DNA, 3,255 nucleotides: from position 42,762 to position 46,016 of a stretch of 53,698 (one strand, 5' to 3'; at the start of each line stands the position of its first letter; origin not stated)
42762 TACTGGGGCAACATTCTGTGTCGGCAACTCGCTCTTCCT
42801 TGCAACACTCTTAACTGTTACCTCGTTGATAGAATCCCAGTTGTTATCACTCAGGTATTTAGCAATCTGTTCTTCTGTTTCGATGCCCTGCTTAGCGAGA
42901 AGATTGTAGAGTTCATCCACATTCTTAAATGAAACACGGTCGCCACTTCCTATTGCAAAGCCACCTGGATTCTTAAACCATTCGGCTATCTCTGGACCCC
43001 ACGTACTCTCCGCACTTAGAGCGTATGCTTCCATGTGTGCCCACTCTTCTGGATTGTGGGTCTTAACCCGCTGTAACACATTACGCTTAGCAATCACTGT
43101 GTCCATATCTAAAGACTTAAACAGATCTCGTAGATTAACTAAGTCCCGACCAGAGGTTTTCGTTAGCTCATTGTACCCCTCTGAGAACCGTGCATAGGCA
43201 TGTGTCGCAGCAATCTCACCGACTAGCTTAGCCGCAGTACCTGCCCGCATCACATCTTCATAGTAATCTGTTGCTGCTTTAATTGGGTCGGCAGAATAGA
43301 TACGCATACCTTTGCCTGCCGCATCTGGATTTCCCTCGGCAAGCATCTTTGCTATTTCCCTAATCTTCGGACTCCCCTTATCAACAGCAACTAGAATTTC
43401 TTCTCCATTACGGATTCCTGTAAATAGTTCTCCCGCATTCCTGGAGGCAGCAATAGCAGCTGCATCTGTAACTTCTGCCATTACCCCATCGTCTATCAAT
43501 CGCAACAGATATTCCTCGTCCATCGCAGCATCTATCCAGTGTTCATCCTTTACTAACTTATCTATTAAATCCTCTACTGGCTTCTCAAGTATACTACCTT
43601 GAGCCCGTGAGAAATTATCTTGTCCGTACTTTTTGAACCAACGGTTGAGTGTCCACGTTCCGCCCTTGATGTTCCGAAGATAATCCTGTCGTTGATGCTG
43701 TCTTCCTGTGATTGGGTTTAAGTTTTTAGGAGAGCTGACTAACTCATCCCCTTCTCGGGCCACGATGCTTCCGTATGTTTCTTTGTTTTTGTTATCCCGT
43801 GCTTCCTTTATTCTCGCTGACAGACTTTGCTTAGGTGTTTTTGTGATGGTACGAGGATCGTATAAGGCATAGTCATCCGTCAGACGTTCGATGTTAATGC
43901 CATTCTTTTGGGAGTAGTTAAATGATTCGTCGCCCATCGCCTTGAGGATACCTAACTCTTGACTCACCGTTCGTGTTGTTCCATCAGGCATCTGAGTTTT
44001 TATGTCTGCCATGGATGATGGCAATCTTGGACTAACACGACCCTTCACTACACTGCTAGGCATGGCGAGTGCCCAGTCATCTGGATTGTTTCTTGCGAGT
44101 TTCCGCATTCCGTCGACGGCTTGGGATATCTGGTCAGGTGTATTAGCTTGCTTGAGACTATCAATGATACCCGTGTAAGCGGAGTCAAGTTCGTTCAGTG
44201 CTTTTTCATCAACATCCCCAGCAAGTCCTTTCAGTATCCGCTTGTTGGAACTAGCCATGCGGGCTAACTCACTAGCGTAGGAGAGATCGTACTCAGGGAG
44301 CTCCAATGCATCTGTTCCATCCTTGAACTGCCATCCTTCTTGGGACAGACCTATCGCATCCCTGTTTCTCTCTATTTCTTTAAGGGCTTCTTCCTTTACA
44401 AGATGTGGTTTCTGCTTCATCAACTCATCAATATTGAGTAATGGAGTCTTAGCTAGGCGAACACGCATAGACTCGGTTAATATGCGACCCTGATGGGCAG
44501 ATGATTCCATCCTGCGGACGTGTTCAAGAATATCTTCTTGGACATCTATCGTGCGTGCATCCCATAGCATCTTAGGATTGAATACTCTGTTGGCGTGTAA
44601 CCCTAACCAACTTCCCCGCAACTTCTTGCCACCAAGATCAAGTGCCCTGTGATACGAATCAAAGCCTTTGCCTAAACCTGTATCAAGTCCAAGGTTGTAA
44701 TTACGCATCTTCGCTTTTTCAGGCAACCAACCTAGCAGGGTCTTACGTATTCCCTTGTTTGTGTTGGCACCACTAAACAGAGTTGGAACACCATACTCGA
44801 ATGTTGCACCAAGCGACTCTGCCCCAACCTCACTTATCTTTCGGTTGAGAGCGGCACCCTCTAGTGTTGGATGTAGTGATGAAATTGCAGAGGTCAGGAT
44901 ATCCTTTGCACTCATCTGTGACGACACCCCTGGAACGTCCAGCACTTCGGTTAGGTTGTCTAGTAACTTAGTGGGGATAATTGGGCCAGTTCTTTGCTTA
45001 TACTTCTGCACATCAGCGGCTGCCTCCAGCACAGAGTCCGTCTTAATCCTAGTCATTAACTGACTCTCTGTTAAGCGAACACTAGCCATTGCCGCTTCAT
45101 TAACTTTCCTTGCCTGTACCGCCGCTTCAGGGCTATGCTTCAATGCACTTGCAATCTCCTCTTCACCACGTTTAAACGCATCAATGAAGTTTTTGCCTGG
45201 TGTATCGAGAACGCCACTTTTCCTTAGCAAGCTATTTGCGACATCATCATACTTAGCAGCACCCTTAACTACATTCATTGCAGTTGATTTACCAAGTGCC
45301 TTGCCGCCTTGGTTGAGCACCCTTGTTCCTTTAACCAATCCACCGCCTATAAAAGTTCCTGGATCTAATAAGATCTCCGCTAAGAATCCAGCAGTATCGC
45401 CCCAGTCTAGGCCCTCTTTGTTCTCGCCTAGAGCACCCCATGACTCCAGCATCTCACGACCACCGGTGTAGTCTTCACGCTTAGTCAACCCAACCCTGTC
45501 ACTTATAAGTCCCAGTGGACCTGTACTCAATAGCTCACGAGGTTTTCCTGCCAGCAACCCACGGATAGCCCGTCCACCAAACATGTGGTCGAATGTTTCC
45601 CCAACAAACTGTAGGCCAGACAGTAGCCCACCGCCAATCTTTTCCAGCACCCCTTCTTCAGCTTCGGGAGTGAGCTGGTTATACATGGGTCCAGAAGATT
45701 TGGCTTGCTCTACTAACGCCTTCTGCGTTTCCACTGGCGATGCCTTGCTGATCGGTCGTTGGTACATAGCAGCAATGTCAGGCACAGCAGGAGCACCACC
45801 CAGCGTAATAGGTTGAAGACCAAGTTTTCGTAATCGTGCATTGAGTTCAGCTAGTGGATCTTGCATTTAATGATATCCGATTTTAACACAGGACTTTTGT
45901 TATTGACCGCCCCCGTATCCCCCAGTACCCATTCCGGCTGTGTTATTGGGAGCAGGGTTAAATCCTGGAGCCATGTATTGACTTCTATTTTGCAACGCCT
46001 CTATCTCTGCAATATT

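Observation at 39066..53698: Four contiguous giant low-complexity genes fill 36% of the genome, and no polymerase or lysin is recognisable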

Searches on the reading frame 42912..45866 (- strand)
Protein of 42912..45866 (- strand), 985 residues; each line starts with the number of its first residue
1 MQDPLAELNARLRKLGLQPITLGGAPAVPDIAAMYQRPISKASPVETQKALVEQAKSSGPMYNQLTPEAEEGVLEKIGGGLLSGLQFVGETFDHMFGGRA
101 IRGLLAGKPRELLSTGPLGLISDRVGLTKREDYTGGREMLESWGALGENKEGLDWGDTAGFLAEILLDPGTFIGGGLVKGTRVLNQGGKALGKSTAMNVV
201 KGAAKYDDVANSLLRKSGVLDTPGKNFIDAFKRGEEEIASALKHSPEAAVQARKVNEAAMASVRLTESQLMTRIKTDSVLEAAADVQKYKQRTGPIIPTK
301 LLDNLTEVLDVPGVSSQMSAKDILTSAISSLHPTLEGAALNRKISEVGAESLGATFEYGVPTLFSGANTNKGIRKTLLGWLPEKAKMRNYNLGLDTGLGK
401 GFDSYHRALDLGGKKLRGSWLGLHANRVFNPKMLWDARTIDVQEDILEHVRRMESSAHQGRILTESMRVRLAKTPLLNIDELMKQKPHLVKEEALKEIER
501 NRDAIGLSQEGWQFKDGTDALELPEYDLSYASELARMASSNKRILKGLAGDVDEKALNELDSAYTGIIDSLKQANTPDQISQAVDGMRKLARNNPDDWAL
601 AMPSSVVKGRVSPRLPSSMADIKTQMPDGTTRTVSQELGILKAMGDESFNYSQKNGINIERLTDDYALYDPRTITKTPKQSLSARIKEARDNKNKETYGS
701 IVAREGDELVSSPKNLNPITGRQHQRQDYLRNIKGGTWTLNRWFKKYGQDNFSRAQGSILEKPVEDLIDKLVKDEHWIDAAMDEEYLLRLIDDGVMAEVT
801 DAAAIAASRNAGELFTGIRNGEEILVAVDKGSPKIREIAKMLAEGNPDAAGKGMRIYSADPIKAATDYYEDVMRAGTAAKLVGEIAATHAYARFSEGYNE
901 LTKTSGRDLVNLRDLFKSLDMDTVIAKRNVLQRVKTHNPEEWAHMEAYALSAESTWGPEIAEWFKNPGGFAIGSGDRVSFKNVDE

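Call 66: search_solved_structures(query=A5, max_evalue=10)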
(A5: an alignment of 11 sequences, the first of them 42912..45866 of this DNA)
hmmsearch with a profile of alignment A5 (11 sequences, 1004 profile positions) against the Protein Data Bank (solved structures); distinct sequences matched with E-value up to 10: 5.
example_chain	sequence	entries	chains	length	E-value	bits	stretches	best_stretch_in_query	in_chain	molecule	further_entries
7tt9_A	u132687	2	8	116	0.093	14.1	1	204-299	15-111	Group 1 truncated hemoglobin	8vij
4qts_A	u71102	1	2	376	0.52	11.6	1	476-626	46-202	CRISPR type III-associated RAMP protein Csm4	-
2xzr_A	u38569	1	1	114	2.6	9.3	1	518-608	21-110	IMMUNOGLOBULIN-BINDING PROTEIN EIBD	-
9nzg_A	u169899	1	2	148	3.1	9.1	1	522-616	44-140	De novo designed protein, EPIC Q51N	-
9nze_A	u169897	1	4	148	4.5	8.5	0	560-667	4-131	De novo designed protein, EPIC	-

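Call 79: predict_structure(alignment_id=A5)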
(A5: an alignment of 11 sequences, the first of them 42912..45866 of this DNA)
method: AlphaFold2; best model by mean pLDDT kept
length: 985 residues; sequences in the alignment: 11
mean_pLDDT: 61.6   pTM: 0.55
mean pLDDT of the five models: 61.6, 60.2, 59.3, 57.3, 54.1
residues with pLDDT >= 90: 7; 70-90: 412; 50-70: 256; < 50: 310
segments of 3 or more residues with pLDDT < 50: 1-181, 312-315, 362-375, 426-439, 665-668, 673-689, 695-721, 753-758, 897-912, 971-985
pLDDT, mean of each block of 10 residues (from residue 1): 39 35 28 28 35 35 27 27 28 27 28 40 37 32 32 30 38 34 69 77 86 83 86 88 84 85 82 86 76 60 76 52 72 74 84 66 44 46 54 67 69 60 47 42 60 71 76 78 84 83 79 78 83 84 75 77 89 87 79 65 66 79 74 79 74 67 49 44 45 47 37 38 55 72 78 47 79 85 78 80 68 77 84 80 70 64 68 67 60 50 39 53 62 64 65 58 59 45 35
secondary structure, 60 per line:
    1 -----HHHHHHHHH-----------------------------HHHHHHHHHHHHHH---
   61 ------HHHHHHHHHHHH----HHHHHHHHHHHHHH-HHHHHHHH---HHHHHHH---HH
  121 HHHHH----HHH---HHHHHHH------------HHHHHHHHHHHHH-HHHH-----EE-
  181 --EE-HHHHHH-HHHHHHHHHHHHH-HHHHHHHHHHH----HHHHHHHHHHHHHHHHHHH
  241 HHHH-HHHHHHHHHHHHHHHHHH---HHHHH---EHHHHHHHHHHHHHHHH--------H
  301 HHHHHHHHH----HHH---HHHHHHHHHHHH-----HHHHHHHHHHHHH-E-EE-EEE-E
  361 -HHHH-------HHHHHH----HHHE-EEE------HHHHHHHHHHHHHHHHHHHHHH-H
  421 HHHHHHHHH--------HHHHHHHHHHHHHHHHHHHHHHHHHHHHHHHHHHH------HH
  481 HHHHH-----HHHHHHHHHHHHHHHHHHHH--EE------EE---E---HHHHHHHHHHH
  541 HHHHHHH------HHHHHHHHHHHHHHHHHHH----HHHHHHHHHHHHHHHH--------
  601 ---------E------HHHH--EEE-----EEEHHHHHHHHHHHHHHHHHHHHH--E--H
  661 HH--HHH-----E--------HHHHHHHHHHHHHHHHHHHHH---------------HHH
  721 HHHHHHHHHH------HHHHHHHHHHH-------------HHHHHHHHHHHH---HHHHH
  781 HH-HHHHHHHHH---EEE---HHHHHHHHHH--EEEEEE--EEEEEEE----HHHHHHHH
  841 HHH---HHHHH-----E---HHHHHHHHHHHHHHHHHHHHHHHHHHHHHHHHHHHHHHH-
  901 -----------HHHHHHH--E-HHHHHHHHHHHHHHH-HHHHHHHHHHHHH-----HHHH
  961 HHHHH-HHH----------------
elements in order (helices of 4 or more, strands of 3 or more residues): H6-14 H44-57 H67-78 H83-96 H98-105 H109-115 H119-125 H136-142 H155-167 H169-172 H186-191 H193-205 H207-217 H222-244 H246-263 H267-271 H276-291 H300-309 H320-331 H337-349 E356-358 H362-365 H373-378 E388-390 H397-418 H420-429 H438-472 H479-485 H491-510 H530-547 H554-572 H577-592 H617-620 E623-625 E631-633 H634-654 H682-702 H718-730 H737-747 H761-772 H776-782 H784-792 E796-798 H802-811 E814-819 E822-828 H833-843 H847-851 H861-899 H912-918 H923-937 H939-951 H957-965

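Call 83: fold_search(model_id=the predicted structure, library=pdb)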
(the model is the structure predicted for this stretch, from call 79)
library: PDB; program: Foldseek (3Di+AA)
matches with E <= 10: 25; with E <= 0.001: 0
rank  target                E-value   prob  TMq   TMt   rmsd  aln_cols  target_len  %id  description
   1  9e7l_A                3.0e+00  0.03  0.05  0.07  27.4       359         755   11  Yeast V-ATPase Vo proton channel bound to nanobody 2WVA7 (released 2025-02-05)
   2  7vop_W                3.2e+00  0.01  0.08  0.09  36.4       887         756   11  Cryo-EM structure of Xenopus laevis nuclear pore complex cytoplasmic ring subunit (released 2022-02-02)
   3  6dna_A                3.9e+00  0.04  0.06  0.11  16.2       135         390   12  Crystal structure of T110A mutant human Glutamate oxaloacetate transaminase 1 (GOT1) (released 2018-11-14)
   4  8t56_A                3.9e+00  0.01  0.07  0.09  28.0       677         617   12  Structure of mechanically activated ion channel OSCA1.2 in peptidiscs (released 2023-12-27)
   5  7x74_F                4.5e+00  0.03  0.06  0.13  24.0       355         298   12  Cryo-EM structure of Streptomyces coelicolor transcription initial complex with two Zur dimers. (released 2022-08-03)
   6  9a2i_MODEL_1_A        5.1e+00  0.38  0.06  0.09   8.6       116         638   15  Model of E. coli DnaK by in-cell photo-crosslinking MS and deep learning (released 2023-02-24)
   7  9kce_D                5.1e+00  0.03  0.07  0.11  18.7       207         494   13  Crystal Structure of the ATP analog-bound closed state of Thermotoga maritima MutS2 (released 2025-09-10)
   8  3dpo_A                5.4e+00  0.35  0.06  0.26   9.4       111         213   13  Crystal structure of the substrate binding domain of E. coli DnaK in complex with a short pyrrhocoricin-derived inhibi (released 2009-03-10)
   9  6ezl_A                5.4e+00  0.02  0.05  0.09  16.7       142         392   10  Crystal structure of aspartate aminotransferase from Trypanosoma cruzi at 2.07 Angstrom resolution (released 2018-12-12)
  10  5m8j                  5.6e+00  0.02  0.07  0.11  30.3       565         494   11  Crystal structure of Eremococcus coleocola manganese transporter mutant H236A (released 2017-01-11)
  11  5m8a                  5.9e+00  0.01  0.07  0.11  30.4       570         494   10  Crystal structure of Eremococcus coleocola manganese transporter mutant E129A (released 2017-01-11)
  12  4obu_A                6.7e+00  0.02  0.04  0.07  16.5       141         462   13  Ruminococcus gnavus tryptophan decarboxylase RUMGNA_01526 (apo) (released 2014-10-29)
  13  3ub0_F                7.0e+00  0.15  0.06  0.39   5.3        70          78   17  Crystal structure of the nonstructural protein 7 and 8 complex of Feline Coronavirus (released 2012-02-22)
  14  9dgr_m                7.0e+00  0.01  0.07  0.02  73.5      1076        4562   10  Composite structure of dynein-dynactin on microtubules (released 2025-09-10)
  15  8wx1                  7.7e+00  0.01  0.06  0.10  29.4       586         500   10  Cryo-EM structure of mouse SLC15A3 (outward-facing open) (released 2024-10-30)
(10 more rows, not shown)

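Call 89: fold_search(model_id=the predicted structure, library=viral)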
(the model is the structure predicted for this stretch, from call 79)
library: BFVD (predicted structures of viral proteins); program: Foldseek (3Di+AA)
matches with E <= 10: 130; with E <= 0.001: 0
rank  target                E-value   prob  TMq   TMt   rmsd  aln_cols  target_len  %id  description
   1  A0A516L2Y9            7.3e-02  0.08  0.08  0.08  44.3      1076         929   13  (no name in the UniProt tables at hand)
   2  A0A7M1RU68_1          1.1e-01  0.07  0.08  0.06  47.4      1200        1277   12  NTF2 domain-containing protein [uncultured phage cr272_1]
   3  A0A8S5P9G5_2          1.5e-01  0.07  0.07  0.06  45.0      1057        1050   11  Minor tail protein (Fragment) [Myoviridae sp. ctTYJ16]
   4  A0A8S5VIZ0            1.5e-01  0.05  0.07  0.06  49.9      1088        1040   12  (no name in the UniProt tables at hand)
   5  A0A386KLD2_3          1.6e-01  0.04  0.06  0.05  36.0       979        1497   12  Uncharacterized protein [Microbacterium phage Burro]
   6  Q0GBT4                2.9e-01  0.06  0.08  0.06  35.9       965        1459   11  PfWMP4_32 [Phormidium phage Pf-WMP4]
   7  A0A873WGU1            4.1e-01  0.06  0.07  0.08  36.8       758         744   14  Tape measure protein [Streptomyces phage Sycamore]
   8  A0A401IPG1            5.1e-01  0.03  0.07  0.07  35.2      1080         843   12  Wsv327-like protein [Penaeus monodon endogenous nimavirus]
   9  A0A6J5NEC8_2          8.4e-01  0.03  0.08  0.07  33.4      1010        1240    9  Large polyvalent protein associated domain-containing protein [uncultured Caudovirales phage]
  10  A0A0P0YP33            9.1e-01  0.03  0.07  0.09  33.2       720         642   11  (no name in the UniProt tables at hand)
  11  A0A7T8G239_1          9.5e-01  0.02  0.06  0.06  36.2       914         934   10  Nonstructural polyprotein [Soybean thrips dicistrovirus 2]
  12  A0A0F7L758            1.3e+00  0.02  0.05  0.07  49.5       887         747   14  Uncharacterized protein [uncultured marine virus]
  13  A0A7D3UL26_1          1.4e+00  0.04  0.10  0.09  35.8       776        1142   12  (no name in the UniProt tables at hand)
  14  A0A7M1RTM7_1          1.5e+00  0.02  0.07  0.06  40.0      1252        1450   11  Uncharacterized protein [uncultured phage cr130_1]
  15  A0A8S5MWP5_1          1.5e+00  0.01  0.06  0.06  39.1       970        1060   12  Structural protein [Myoviridae sp. ct3wi9]
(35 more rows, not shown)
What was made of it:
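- BFVD Foldseek lists some tape-measure proteins among its non-significant hits (call 89).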
